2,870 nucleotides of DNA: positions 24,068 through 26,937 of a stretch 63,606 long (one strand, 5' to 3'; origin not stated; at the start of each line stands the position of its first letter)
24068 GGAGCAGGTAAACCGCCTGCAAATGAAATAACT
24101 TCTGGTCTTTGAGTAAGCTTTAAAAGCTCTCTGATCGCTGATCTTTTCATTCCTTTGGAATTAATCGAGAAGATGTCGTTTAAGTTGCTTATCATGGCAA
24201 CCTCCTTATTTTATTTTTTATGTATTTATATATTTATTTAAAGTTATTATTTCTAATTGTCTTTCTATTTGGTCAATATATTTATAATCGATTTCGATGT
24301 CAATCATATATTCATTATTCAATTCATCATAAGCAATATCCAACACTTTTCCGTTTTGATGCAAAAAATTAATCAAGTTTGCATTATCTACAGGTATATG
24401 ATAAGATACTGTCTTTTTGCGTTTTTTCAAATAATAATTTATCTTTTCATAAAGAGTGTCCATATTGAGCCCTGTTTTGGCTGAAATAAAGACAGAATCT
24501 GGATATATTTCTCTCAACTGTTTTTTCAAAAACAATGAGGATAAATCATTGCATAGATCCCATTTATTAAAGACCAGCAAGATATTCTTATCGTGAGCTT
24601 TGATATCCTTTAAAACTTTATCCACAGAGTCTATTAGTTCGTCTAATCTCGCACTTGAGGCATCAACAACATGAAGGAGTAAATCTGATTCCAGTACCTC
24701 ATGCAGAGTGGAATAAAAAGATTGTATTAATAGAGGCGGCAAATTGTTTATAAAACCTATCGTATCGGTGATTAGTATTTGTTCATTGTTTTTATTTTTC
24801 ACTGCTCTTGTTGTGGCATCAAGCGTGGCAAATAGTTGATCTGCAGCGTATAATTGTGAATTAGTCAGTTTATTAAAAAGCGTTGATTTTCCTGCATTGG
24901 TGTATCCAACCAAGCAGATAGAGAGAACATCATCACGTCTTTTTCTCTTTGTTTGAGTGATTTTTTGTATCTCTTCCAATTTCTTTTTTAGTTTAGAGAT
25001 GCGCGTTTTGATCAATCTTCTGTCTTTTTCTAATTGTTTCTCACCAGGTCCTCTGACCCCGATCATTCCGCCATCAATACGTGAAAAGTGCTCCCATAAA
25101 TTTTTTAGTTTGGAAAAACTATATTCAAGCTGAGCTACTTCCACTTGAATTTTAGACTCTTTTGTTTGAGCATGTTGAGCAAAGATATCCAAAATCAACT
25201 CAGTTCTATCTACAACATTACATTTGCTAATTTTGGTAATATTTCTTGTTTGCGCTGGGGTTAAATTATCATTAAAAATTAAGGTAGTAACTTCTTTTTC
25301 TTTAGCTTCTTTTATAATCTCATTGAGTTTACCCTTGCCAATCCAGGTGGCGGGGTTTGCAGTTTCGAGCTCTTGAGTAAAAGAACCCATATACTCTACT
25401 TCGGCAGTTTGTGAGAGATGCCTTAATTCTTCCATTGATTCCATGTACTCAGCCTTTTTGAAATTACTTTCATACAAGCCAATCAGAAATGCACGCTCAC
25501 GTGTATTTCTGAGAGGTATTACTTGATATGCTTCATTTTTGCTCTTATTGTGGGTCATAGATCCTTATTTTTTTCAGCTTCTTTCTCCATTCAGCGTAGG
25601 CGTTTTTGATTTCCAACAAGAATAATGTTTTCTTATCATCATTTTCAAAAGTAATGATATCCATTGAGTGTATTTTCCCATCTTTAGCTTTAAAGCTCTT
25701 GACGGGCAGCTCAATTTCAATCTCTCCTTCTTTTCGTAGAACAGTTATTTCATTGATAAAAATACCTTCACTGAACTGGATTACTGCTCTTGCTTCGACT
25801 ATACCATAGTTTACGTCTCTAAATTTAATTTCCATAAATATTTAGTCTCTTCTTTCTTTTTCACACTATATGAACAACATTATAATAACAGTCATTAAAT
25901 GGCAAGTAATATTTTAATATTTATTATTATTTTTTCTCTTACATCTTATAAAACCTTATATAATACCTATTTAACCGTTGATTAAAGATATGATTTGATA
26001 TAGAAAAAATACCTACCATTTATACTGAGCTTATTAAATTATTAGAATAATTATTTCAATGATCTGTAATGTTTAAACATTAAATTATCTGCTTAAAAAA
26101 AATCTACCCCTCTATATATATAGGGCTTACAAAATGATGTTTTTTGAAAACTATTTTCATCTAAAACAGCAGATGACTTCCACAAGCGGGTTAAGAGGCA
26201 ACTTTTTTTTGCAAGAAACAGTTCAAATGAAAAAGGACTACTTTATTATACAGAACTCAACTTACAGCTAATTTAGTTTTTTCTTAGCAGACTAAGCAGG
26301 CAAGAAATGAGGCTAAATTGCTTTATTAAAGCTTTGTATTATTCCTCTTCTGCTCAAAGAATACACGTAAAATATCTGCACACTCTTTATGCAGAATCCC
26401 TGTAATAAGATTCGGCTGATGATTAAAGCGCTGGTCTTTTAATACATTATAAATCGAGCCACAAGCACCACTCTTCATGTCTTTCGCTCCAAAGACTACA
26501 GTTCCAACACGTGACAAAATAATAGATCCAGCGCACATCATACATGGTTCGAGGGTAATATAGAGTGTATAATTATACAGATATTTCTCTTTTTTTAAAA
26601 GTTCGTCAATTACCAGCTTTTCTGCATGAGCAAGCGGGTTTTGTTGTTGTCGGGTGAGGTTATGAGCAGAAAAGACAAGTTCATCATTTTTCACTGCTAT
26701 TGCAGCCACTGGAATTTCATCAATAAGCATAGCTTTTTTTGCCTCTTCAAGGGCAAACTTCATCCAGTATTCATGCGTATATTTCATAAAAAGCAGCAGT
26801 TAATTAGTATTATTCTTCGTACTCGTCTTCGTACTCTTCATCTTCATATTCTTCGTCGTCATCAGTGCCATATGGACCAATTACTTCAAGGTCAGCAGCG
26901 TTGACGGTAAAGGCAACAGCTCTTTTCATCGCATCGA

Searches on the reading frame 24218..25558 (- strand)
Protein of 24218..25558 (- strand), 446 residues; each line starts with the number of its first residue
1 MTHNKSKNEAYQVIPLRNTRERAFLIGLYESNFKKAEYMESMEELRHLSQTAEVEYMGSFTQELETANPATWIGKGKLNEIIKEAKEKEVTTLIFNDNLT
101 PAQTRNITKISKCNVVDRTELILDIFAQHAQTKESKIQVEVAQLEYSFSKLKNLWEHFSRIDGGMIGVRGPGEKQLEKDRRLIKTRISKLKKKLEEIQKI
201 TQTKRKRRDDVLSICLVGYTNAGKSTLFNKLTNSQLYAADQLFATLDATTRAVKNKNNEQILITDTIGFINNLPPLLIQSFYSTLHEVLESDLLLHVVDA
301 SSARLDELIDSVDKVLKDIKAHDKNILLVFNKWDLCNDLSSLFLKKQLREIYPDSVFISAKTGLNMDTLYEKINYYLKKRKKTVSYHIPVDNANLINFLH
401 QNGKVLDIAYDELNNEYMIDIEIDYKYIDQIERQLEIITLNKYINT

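Call 12: search_protein_families(library=ncbifam, proteins=[window:24218-25558:-])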
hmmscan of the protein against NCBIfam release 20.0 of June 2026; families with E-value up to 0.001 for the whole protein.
window:24218-25558:- (446 aa): 23 families
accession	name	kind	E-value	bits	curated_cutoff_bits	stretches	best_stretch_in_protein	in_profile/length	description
TIGR03156.1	GTP_HflX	equivalog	2.9e-128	427.7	216.75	1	23-375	2-349/351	GTPase HflX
NF008280.0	PRK11058.1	equivalog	2.5e-99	332.9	441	1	20-430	8-411/426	ribosome rescue GTPase HflX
NF000908.1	PRK00089.1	equivalog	2.5e-20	72.9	237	1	214-382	6-172/291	GTPase Era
TIGR03594.1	GTPase_EngA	equivalog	3e-19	69.3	306.7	1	190-385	160-354/432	ribosome biogenesis GTPase Der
TIGR02729.1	Obg_CgtA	equivalog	6.2e-16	58.3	280.25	1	213-375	159-326/329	Obg family GTPase CgtA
NF008955.0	PRK12297.1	equivalog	1.2e-14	54.1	406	1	214-420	162-372/429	GTPase ObgE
NF008956.1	PRK12299.1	equivalog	2e-14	53.3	300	1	214-378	161-326/327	GTPase ObgE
NF007071.0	PRK09518.1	equivalog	2.4e-14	52.8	953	1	196-379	430-616/706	bifunctional cytidylate kinase/GTPase Der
TIGR03918.1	GTP_HydF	equivalog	1.7e-13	50.2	325.55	1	211-382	7-172/392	[FeFe] hydrogenase H-cluster maturation GTPase HydF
TIGR00450.1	mnmE_trmE_thdF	equivalog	4.4e-13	49.1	252.6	1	179-415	178-404/446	tRNA uridine-5-carboxymethylaminomethyl(34) synthesis GTPase MnmE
NF002828.0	PRK03003.1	equivalog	8.3e-13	47.7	631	1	192-384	195-390/477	ribosome biogenesis GTPase Der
TIGR00231.1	small_GTP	domain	1.7e-12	47.4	42.5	1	213-374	5-163/164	GTP-binding protein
NF003661.0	PRK05291.1-3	equivalog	2.8e-12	46.7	380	1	180-414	186-407/448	tRNA uridine-5-carboxymethylaminomethyl(34) synthesis GTPase MnmE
TIGR00436.1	era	equivalog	1.5e-11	44.2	116.25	1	214-429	3-214/270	GTPase Era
TIGR03597.1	GTPase_YqeH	equivalog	5.7e-08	32.3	297.4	1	189-272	137-218/361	ribosome biogenesis GTPase YqeH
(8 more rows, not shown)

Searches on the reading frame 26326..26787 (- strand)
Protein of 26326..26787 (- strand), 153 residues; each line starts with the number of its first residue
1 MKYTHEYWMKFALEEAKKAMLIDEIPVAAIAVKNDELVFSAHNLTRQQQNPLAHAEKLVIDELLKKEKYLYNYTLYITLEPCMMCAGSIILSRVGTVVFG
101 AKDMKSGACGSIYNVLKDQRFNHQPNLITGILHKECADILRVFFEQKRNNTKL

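Call 12: search_protein_families(library=ncbifam, proteins=[window:26326-26787:-])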
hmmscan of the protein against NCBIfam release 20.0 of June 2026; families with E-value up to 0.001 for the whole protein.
window:26326-26787:- (153 aa): 3 families
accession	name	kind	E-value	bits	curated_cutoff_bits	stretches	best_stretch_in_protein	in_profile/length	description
NF008113.2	PRK10860.1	equivalog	8.5e-45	152.5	150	1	2-152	4-156/165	tRNA adenosine(34) deaminase TadA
TIGR00326.1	eubact_ribD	equivalog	2.3e-07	30.4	156.35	1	9-150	1-139/343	bifunctional diaminohydroxyphosphoribosylaminopyrimidine deaminase/5-amino-6-(5-phosphoribosylamino)uracil reductase RibD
NF041025.1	antiphage_deaminase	equivalog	0.00099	18.1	400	0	53-99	338-385/437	anti-phage dCTP deaminase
